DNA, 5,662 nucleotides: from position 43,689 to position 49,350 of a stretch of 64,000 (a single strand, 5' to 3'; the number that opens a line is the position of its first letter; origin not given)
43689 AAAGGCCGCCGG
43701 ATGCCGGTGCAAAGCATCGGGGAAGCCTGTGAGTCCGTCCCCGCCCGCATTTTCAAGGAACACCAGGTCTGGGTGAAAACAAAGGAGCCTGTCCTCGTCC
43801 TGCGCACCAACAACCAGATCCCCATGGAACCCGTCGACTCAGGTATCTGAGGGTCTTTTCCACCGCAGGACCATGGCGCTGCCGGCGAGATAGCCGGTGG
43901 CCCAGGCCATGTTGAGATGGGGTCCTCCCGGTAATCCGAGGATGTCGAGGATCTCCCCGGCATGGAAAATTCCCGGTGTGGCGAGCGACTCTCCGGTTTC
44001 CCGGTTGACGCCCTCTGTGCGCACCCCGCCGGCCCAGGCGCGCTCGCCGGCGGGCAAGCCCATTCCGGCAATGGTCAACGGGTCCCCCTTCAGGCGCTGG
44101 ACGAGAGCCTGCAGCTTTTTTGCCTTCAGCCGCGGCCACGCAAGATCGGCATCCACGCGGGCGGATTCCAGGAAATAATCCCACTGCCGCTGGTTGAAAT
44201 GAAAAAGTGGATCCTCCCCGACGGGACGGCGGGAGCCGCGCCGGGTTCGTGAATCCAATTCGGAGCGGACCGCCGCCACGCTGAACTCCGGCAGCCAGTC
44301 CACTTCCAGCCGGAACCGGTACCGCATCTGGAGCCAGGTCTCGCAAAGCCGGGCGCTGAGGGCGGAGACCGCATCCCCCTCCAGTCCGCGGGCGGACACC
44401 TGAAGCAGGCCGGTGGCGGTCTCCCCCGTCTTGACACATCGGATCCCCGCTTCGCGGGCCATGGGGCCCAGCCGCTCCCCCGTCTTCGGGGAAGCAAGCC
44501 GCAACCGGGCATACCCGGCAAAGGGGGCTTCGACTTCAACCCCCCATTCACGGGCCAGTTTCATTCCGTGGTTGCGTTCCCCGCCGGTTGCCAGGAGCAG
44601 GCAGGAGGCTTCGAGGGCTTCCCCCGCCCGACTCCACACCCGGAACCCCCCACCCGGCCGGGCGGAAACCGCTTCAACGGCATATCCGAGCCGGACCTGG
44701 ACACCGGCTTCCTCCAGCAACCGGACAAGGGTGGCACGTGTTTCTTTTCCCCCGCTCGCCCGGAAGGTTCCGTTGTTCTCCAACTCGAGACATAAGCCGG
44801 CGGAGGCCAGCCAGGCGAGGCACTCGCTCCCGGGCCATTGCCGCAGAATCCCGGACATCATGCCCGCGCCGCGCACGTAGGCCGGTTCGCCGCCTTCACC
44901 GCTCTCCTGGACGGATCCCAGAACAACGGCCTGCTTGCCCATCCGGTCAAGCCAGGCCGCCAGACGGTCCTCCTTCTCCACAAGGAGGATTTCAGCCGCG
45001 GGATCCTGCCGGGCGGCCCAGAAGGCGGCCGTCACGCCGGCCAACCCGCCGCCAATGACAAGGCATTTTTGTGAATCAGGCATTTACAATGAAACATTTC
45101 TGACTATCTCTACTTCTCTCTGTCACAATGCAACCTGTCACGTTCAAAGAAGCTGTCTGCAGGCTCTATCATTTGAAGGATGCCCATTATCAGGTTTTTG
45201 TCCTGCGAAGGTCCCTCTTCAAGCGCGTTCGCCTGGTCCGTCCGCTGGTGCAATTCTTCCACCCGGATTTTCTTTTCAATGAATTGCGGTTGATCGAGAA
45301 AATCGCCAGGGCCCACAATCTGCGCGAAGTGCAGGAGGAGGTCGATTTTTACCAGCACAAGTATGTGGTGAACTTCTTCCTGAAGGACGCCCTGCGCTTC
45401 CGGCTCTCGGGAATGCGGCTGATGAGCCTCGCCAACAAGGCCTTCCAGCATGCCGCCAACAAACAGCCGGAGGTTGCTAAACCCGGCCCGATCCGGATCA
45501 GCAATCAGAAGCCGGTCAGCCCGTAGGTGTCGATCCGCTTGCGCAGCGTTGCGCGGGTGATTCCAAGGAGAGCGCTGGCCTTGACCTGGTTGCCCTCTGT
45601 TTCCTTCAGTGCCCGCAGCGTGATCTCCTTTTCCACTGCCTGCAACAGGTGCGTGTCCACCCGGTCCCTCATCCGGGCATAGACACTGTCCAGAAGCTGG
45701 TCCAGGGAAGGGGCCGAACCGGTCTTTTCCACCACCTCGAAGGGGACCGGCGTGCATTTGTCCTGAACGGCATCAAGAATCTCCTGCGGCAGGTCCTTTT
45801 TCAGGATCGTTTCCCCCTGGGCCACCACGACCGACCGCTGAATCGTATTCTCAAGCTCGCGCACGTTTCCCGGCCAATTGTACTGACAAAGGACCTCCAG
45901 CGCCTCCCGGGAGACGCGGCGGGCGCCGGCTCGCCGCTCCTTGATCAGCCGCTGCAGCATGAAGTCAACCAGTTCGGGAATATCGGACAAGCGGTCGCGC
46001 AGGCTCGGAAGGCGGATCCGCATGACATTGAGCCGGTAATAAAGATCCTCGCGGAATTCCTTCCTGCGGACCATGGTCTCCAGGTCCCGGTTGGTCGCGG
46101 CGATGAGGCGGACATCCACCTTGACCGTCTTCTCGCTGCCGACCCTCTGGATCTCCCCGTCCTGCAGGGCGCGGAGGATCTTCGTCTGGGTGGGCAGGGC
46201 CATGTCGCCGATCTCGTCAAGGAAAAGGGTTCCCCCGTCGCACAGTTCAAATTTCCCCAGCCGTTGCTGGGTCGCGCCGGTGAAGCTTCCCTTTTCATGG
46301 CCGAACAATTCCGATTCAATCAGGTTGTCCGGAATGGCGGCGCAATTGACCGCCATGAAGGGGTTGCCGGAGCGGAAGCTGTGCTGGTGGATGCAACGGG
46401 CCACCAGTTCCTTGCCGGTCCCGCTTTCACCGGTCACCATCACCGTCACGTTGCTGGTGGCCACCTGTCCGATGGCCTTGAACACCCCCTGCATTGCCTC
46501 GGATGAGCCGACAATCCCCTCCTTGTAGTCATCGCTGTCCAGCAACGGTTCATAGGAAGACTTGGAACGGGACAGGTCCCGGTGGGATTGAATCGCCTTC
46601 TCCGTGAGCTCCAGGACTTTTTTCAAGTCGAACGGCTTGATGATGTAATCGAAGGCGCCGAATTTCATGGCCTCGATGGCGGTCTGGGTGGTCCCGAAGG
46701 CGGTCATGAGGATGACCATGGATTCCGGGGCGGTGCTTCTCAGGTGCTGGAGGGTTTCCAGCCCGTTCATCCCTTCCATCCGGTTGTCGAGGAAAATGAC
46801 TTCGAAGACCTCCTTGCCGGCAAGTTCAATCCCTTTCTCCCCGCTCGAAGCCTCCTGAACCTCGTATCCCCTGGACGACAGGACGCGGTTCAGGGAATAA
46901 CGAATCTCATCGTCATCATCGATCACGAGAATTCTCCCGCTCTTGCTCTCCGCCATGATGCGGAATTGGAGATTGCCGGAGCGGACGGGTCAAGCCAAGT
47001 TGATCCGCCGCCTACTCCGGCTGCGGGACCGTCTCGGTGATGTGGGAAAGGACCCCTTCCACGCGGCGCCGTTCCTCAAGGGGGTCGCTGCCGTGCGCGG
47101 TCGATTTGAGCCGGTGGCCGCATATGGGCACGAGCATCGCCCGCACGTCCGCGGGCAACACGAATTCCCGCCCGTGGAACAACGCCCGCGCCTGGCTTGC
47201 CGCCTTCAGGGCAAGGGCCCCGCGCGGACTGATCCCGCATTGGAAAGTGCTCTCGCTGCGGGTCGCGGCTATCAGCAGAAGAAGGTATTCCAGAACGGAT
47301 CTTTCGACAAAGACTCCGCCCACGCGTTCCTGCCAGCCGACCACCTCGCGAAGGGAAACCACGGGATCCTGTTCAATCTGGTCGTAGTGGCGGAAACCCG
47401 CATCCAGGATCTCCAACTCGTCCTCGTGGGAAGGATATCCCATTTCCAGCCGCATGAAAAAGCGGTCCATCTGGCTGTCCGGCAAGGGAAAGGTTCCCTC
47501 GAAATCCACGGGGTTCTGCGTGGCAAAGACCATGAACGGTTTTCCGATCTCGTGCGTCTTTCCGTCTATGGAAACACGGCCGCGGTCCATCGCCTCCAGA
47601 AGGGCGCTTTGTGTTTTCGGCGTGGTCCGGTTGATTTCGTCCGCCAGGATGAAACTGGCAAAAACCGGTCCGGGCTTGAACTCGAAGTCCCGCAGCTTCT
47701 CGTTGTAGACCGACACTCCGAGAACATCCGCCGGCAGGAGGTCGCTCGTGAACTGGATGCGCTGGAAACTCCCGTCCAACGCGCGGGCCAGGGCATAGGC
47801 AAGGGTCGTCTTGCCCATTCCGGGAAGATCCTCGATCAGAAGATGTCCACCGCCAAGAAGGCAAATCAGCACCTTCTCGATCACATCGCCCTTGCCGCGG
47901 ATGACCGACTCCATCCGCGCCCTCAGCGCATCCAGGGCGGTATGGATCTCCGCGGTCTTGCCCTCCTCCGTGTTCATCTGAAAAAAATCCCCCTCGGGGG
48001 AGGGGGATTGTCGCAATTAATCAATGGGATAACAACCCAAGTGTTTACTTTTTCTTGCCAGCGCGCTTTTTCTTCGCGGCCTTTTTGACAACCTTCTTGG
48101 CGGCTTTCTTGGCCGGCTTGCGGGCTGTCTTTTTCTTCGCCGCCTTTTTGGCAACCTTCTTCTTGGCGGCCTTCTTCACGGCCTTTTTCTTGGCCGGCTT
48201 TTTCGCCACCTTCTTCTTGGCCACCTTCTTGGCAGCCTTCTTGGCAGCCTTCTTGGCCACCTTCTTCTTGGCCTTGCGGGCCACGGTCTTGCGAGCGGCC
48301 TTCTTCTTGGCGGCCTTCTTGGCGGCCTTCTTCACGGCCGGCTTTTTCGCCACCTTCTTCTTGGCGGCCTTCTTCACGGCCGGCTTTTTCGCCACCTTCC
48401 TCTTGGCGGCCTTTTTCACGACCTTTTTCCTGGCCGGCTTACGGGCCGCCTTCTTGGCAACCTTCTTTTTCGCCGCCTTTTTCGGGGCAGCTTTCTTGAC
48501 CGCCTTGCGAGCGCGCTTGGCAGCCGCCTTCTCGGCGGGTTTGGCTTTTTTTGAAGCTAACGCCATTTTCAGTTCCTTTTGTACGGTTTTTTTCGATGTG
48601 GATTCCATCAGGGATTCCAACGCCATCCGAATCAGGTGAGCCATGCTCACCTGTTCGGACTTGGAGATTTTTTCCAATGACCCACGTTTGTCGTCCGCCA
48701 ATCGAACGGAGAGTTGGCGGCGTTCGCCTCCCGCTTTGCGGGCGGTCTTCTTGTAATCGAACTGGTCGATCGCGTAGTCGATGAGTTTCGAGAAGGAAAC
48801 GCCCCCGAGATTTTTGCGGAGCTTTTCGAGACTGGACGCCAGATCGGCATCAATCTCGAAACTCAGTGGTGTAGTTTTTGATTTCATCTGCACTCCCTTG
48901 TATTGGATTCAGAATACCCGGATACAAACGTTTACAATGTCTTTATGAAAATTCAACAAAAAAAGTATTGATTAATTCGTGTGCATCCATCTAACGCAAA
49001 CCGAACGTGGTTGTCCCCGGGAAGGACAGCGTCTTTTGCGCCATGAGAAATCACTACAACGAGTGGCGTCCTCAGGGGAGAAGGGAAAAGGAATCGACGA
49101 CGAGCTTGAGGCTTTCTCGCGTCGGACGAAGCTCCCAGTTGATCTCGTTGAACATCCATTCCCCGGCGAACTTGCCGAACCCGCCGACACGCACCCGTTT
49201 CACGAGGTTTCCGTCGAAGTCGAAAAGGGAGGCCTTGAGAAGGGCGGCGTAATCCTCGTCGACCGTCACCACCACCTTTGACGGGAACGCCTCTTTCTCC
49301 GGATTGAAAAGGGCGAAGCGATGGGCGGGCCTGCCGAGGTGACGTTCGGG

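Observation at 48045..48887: Double ribbon-helix-helix domain fused to a histone-H1-like tail: candidate new nucleoid protein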

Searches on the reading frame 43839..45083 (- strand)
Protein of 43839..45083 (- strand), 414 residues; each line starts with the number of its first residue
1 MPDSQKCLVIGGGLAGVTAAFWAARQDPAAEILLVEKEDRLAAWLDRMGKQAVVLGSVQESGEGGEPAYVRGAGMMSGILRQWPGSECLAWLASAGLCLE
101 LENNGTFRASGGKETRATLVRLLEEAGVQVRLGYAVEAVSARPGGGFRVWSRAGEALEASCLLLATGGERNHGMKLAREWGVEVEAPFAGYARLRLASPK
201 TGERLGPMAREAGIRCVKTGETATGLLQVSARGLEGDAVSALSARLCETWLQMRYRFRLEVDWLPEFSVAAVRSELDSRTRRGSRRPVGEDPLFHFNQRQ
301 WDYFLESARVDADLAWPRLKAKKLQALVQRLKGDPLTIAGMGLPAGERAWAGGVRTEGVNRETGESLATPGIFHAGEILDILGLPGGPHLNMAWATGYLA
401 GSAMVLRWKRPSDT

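Call 20: search_protein_families(library=pfam, proteins=[window:43839-45083:-], max_evalue=0.001)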
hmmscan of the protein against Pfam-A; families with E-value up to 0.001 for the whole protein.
window:43839-45083:- (414 aa): 8 families
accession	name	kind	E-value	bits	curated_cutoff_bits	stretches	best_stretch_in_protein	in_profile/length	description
PF03486.20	HI0933_like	-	3.1e-28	99.3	50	1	6-402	2-243/244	HI0933-like protein Rossmann domain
PF22780.1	HI0933_like_1st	-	2.1e-10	41.1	27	1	219-340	35-156/165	HI0933-like protein barrel and H2TH domain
PF07992.20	Pyr_redox_2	-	4.1e-10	40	26.1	1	6-41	2-35/291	Pyridine nucleotide-disulphide oxidoreductase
PF01266.30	DAO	-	3.5e-06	27.2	27.9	1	7-42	2-35/353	FAD dependent oxidoreductase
PF13450.12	NAD_binding_8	-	0.00022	21.9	21.9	1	9-44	1-34/68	NAD(P)-binding Rossmann-like domain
PF12831.13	FAD_oxidored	-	0.00022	21.1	27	1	8-41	3-34/416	FAD dependent oxidoreductase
PF00070.33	Pyr_redox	-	0.00024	22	22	0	7-53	2-46/82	Pyridine nucleotide-disulphide oxidoreductase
PF01134.28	GIDA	-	0.00093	18.8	22.1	0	7-42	2-36/391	Glucose inhibited division protein A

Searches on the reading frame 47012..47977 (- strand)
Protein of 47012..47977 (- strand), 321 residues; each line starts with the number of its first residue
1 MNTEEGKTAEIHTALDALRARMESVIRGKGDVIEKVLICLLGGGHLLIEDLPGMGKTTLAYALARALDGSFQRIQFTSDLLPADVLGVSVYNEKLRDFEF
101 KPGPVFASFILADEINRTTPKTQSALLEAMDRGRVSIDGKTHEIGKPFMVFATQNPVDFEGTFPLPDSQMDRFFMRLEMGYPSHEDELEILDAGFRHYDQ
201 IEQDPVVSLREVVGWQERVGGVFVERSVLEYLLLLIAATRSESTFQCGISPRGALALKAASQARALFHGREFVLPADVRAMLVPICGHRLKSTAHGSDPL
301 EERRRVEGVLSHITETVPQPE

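Call 20: search_protein_families(library=pfam, proteins=[window:47012-47977:-], max_evalue=0.001)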
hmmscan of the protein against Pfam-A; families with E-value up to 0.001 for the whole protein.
window:47012-47977:- (321 aa): 5 families
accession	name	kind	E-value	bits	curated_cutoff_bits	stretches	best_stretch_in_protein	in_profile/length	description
PF07726.17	AAA_3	-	8.4e-60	200.8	27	1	45-175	1-131/131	ATPase family associated with various cellular activities (AAA)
PF17863.7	AAA_lid_2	-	3e-18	65.8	22.7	1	238-297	2-63/74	AAA lid domain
PF07728.20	AAA_5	-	5.1e-13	49.7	22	1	52-173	8-139/139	AAA domain (dynein-related subfamily)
PF20030.5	bpMoxR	-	1.8e-06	27.6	27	1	19-200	7-187/205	MoxR domain in the MoxR-vWA-beta-propeller ternary systems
PF00004.35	AAA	-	6.8e-06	27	21.2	1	52-157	7-112/131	ATPase family associated with various cellular activities (AAA)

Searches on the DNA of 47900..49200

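Call 79: search_rna_families(source=window, start=47900, end=49200, threshold=evalue, max_evalue=1)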
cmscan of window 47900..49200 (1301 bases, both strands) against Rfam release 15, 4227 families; matches with E-value up to 1: 2.
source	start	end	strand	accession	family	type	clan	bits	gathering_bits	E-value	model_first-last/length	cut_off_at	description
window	48683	48752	+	RF02631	Hrs13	Gene; sRNA;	-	21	52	0.02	1-82/82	no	Hfq-regulated sRNA 13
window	48240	48315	+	RF00519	suhB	Gene; sRNA;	CL00108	18.3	41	0.68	1-77/77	no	Makes More Granules Regulator RNA (mmgR)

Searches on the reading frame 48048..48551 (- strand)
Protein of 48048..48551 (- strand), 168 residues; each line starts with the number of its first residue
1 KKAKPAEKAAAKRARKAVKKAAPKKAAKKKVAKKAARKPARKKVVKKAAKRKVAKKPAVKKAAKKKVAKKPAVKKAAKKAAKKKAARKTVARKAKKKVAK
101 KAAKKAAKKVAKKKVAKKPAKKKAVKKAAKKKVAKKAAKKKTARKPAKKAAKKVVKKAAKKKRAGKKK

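Call 72: search_protein_families(library=pfam, proteins=[window:48048-48551:-], max_evalue=10)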
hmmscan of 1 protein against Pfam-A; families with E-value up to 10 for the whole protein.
window:48048-48551:- (168 aa): 0 families

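Call 73: search_solved_structures(query=window:48048-48551:-, max_evalue=0.01)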
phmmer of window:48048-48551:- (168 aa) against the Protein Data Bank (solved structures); distinct sequences matched with E-value up to 0.01: 0.

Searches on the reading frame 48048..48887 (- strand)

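Call 4: search_protein_families(library=pfam, proteins=[window:48048-48887:-], max_evalue=10)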
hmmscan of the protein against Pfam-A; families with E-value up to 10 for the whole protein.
window:48048-48887:- (280 aa): 1 family
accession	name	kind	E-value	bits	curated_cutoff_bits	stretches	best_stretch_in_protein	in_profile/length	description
PF01402.27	RHH_1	-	0.00014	22.1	20.5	2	8-36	2-29/39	Ribbon-helix-helix protein, copG family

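Call 5: search_protein_families(library=ncbifam, proteins=[window:48048-48887:-], max_evalue=10)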
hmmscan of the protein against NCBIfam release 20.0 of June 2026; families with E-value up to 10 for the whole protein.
window:48048-48887:- (280 aa): 4 families
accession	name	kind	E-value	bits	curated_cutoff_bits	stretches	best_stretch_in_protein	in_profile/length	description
NF005423.0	PRK07003.1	equivalog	0.00038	19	1260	1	35-275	302-545/831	DNA polymerase III subunit gamma/tau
NF011492.0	PRK14900.1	equivalog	0.0025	15.7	1783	1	51-168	918-1041/1044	valine--tRNA ligase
NF005942.0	PRK07994.1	equivalog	0.17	10.8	613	1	79-265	347-527/655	DNA polymerase III subunit gamma/tau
NF041166.1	f2_encap_cargo1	exception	6.7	5.7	800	1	75-265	14-200/623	family 2A encapsulin nanocompartment cargo protein cysteine desulfurase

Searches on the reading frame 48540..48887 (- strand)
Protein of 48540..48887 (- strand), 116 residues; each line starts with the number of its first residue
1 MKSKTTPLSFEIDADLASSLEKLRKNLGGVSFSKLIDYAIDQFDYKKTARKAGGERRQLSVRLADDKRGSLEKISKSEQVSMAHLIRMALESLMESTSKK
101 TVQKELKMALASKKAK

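Call 4: search_protein_families(library=pfam, proteins=[window:48540-48887:-], max_evalue=10)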
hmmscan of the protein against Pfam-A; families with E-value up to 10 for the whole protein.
window:48540-48887:- (116 aa): 5 families
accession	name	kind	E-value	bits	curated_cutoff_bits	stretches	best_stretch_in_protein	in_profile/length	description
PF01402.27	RHH_1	-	2.1e-05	24.7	20.5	2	8-36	2-29/39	Ribbon-helix-helix protein, copG family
PF12651.13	RHH_3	-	0.0008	19.8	21.6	2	6-42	3-38/44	Ribbon-helix-helix domain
PF19807.5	DUF6290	-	0.0077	16.8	27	1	59-95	4-40/72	Family of unknown function (DUF6290)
PF11020.14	DUF2610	-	0.01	16.2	21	2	71-92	57-78/81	Domain of unknown function (DUF2610)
PF14266.11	YceG_bac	-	0.099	12.7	25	1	64-109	89-138/250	YceG domain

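Call 5: search_protein_families(library=ncbifam, proteins=[window:48540-48887:-], max_evalue=10)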
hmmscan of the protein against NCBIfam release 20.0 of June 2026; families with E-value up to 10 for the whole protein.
window:48540-48887:- (116 aa): 2 families
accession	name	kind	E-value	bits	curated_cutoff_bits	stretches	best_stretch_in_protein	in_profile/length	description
NF047399.1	BrnA_antitoxin_add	equivalog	0.046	13.9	60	1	40-91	17-67/70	type II toxin-antitoxin system BrnA family antitoxin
NF041793.1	ORF56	equivalog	0.091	12.9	50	1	60-90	4-34/39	ORF56 family plasmid copy control protein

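Call 82: search_protein_families(library=padloc, proteins=[window:48540-48887:-], max_evalue=1)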
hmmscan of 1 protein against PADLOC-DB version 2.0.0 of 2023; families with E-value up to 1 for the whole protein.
window:48540-48887:- (116 aa): 0 families

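Call 83: search_protein_families(library=phrogs, proteins=[window:48540-48887:-], max_evalue=1)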
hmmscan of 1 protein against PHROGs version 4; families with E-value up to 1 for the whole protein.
window:48540-48887:- (116 aa): 9 families
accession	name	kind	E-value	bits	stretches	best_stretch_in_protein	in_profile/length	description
phrog_876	-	transcription regulation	5.3e-08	33.7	1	4-103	7-115/239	transcriptional repressor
phrog_582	-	transcription regulation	3.3e-05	25.1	1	15-102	11-103/105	Arc-like repressor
phrog_3180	-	transcription regulation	0.00029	21.8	1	60-100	9-49/50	Arc-like repressor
phrog_7325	-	transcription regulation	0.00047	21.3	1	69-103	69-103/151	CopG-like transcriptional repressor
phrog_22338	-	unknown function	0.0017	19.4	1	52-99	51-98/207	-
phrog_9615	-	unknown function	0.0052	17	1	54-107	204-258/349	-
phrog_3431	-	transcription regulation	0.0095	16.7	1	56-100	18-62/67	Arc-like repressor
phrog_4085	-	unknown function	0.014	16.7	1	59-96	3-40/77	-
phrog_14620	-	unknown function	0.14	13.4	1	8-43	7-40/138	-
